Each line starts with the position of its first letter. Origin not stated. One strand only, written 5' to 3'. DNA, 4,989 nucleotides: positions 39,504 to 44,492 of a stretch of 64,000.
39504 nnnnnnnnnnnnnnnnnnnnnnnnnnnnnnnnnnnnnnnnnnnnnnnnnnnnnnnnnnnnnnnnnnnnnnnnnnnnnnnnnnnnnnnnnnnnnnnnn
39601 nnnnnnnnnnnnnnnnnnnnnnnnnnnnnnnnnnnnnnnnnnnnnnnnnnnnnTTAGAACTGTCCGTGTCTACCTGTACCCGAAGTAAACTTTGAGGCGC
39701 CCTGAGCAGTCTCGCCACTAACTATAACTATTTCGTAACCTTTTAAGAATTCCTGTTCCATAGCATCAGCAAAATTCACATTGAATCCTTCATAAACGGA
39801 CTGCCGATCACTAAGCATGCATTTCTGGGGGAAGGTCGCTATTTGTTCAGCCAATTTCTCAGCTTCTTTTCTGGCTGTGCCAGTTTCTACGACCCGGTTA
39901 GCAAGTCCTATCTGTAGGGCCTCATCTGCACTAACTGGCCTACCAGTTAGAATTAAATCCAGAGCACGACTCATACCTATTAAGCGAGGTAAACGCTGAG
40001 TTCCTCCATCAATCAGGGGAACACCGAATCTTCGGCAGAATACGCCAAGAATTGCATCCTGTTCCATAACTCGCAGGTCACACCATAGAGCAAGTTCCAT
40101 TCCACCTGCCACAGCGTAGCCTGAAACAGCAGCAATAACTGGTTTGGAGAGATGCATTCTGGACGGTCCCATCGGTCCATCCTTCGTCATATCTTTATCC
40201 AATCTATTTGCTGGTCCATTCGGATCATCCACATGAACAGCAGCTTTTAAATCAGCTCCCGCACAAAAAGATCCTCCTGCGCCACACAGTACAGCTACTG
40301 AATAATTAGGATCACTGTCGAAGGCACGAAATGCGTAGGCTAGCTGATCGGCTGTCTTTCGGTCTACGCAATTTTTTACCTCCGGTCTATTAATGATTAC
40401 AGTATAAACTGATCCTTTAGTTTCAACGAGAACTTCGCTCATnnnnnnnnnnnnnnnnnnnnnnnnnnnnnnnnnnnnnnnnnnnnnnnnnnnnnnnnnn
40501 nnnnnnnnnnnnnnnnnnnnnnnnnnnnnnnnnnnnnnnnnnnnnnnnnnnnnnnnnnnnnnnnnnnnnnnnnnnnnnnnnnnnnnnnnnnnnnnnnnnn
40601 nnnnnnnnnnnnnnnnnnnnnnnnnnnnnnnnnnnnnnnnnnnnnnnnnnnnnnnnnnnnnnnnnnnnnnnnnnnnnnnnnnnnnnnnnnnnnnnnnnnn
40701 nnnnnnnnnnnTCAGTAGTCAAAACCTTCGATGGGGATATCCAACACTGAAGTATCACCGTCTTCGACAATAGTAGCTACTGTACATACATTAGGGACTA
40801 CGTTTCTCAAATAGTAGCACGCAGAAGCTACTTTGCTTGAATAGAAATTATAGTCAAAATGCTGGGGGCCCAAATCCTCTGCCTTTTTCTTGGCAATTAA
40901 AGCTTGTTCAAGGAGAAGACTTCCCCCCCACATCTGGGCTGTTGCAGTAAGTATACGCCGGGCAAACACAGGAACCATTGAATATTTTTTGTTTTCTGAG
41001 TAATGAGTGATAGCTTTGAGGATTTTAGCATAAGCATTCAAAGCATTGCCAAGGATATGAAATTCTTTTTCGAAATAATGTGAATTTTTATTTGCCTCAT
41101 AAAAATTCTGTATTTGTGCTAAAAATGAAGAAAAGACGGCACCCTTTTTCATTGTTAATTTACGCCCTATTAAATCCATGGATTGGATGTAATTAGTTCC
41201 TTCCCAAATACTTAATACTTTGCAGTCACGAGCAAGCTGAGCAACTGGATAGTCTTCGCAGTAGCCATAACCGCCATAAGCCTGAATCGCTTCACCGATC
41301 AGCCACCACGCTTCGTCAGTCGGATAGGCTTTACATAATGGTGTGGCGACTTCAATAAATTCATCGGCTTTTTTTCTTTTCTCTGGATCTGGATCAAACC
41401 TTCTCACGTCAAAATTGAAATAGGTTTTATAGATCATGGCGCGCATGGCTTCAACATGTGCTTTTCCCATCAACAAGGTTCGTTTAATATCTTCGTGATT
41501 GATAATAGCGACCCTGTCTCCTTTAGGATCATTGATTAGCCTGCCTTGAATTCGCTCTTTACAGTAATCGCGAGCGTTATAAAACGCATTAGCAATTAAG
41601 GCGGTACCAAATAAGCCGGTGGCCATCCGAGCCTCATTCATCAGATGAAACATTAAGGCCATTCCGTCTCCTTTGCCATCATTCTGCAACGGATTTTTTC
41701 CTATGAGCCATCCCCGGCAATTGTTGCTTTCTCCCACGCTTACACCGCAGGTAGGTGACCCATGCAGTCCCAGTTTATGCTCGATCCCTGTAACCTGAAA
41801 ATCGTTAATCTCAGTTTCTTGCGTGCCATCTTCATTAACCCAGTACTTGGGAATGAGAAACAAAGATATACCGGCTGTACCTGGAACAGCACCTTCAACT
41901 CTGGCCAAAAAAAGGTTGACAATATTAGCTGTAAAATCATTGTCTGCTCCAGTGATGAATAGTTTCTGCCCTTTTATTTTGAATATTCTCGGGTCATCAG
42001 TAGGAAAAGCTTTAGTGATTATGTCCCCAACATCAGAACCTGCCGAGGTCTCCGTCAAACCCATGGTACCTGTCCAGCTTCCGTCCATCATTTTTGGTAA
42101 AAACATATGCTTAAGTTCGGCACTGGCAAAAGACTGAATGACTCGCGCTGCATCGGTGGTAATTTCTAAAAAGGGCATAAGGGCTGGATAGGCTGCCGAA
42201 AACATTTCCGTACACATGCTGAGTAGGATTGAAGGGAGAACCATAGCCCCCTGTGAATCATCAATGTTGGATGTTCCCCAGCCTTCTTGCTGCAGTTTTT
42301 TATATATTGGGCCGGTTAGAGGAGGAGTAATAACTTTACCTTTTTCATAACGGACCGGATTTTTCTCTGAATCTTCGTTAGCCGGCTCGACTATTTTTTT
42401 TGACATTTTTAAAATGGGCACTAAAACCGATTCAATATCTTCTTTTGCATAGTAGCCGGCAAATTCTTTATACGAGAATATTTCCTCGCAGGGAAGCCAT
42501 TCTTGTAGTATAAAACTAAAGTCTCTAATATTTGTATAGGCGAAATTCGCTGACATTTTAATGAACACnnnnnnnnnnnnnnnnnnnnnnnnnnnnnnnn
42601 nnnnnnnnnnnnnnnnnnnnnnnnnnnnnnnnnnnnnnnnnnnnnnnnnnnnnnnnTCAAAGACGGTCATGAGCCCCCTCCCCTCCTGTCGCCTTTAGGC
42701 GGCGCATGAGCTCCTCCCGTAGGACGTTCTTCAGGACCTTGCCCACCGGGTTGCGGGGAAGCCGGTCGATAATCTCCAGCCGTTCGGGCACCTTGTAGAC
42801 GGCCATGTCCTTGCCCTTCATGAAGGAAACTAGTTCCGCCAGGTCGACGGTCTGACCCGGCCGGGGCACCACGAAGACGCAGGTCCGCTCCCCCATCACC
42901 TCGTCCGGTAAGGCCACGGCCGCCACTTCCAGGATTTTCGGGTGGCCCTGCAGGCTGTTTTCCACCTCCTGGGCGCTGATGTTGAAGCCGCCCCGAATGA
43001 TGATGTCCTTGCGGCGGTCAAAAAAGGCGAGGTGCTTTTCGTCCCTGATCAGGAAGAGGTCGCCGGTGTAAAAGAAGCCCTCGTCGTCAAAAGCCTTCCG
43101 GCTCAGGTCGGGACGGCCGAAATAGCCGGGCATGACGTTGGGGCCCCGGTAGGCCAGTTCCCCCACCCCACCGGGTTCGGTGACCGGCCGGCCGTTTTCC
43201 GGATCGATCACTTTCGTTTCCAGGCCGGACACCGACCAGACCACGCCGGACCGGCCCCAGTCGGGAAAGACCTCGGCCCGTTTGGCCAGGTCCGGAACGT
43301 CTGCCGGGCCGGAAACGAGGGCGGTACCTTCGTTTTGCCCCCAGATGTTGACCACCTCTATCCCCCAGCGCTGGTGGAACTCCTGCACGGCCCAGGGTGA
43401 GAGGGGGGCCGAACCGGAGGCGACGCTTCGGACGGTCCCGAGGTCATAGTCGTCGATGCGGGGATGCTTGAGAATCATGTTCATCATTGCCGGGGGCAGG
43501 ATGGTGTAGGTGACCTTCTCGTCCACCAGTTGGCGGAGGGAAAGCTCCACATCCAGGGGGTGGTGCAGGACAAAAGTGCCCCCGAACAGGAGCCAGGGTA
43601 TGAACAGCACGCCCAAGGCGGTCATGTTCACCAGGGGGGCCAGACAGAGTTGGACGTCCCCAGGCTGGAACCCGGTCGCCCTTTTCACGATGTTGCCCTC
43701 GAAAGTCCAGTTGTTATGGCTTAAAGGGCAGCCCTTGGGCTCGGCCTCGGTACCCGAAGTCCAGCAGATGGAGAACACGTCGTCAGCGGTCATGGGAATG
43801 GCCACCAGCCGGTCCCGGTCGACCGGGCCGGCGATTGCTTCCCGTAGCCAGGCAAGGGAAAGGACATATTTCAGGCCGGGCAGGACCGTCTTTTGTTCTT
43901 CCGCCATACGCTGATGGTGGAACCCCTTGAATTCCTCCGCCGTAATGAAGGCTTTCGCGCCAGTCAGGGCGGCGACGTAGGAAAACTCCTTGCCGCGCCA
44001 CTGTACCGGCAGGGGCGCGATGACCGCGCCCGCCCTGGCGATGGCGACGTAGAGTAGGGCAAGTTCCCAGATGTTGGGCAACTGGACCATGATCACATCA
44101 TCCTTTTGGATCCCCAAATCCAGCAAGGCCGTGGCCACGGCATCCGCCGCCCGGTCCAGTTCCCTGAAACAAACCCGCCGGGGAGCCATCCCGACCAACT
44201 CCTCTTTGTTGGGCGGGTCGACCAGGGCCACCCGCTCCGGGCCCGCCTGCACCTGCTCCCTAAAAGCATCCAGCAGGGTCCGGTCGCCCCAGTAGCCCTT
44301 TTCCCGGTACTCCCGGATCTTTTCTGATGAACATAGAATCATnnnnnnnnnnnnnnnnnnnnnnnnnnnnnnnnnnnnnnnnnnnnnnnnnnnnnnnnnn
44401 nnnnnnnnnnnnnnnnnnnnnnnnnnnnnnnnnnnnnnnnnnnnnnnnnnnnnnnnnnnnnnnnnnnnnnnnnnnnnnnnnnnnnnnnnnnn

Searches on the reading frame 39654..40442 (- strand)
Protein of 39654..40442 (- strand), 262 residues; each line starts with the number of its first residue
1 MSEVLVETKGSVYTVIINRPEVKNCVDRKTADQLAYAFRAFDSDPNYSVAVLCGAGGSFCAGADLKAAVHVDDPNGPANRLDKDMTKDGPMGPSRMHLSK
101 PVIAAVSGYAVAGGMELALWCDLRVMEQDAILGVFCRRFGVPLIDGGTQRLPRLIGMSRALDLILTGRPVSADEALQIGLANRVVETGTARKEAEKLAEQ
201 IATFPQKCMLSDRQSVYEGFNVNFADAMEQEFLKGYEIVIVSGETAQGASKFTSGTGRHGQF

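Call 85: search_protein_families(library=pfam, proteins=[window:39654-40442:-], max_evalue=0.00001)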
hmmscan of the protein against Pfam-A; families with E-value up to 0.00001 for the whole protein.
window:39654-40442:- (262 aa): 2 families
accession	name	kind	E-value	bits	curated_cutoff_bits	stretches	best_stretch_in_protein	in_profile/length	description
PF00378.25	ECH_1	-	8.8e-41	140.3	27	1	7-208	1-197/251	Enoyl-CoA hydratase/isomerase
PF16113.10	ECH_2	-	8.8e-19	68.6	27.2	1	14-219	3-201/335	Enoyl-CoA hydratase/isomerase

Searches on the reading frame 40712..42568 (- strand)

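Call 17: search_protein_families(library=pfam, proteins=[window:40712-42568:-], max_evalue=0.00001)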
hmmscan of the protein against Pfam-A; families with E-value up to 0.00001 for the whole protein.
window:40712-42568:- (618 aa): 4 families
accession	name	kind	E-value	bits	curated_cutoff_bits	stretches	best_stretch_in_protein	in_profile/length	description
PF00441.29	Acyl-CoA_dh_1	-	9.5e-21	74.9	22.4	1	300-466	1-145/150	Acyl-CoA dehydrogenase, C-terminal domain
PF12806.12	Acyl-CoA_dh_C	-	2.2e-19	70.2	30.3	1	482-612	1-124/124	Acetyl-CoA dehydrogenase C-terminal like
PF02770.24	Acyl-CoA_dh_M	-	1.3e-09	38.6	33.3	1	169-277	2-93/97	Acyl-CoA dehydrogenase, middle domain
PF22924.1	ACOX_C_alpha1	-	2.2e-06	28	27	1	324-461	18-159/169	Acyl-CoA oxidase, C-alpha1 domain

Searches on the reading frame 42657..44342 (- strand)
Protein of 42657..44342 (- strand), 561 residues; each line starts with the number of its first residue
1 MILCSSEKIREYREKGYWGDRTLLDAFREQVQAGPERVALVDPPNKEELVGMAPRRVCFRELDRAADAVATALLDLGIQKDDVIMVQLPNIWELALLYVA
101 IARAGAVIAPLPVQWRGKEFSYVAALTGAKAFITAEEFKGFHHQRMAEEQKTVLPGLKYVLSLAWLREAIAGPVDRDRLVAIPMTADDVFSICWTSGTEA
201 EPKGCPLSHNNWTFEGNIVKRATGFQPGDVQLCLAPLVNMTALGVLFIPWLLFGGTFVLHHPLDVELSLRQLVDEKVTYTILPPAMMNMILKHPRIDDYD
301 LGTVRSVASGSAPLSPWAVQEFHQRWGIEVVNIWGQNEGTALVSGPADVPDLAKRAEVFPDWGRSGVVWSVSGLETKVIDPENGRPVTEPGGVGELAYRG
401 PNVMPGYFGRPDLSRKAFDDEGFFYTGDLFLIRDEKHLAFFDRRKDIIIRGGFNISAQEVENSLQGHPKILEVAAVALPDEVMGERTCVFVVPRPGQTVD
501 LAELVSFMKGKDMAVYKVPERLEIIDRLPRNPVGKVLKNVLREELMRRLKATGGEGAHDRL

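Call 85: search_protein_families(library=pfam, proteins=[window:42657-44342:-], max_evalue=0.00001)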
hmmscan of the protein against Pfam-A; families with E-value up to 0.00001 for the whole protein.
window:42657-44342:- (561 aa): 2 families
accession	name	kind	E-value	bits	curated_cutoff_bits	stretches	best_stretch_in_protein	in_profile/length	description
PF00501.34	AMP-binding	-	4.1e-73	246.8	29.9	1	27-408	1-384/384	AMP-binding enzyme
PF13193.12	AMP-binding_C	-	1.6e-14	55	24.5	1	459-535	1-76/76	AMP-binding enzyme C-terminal domain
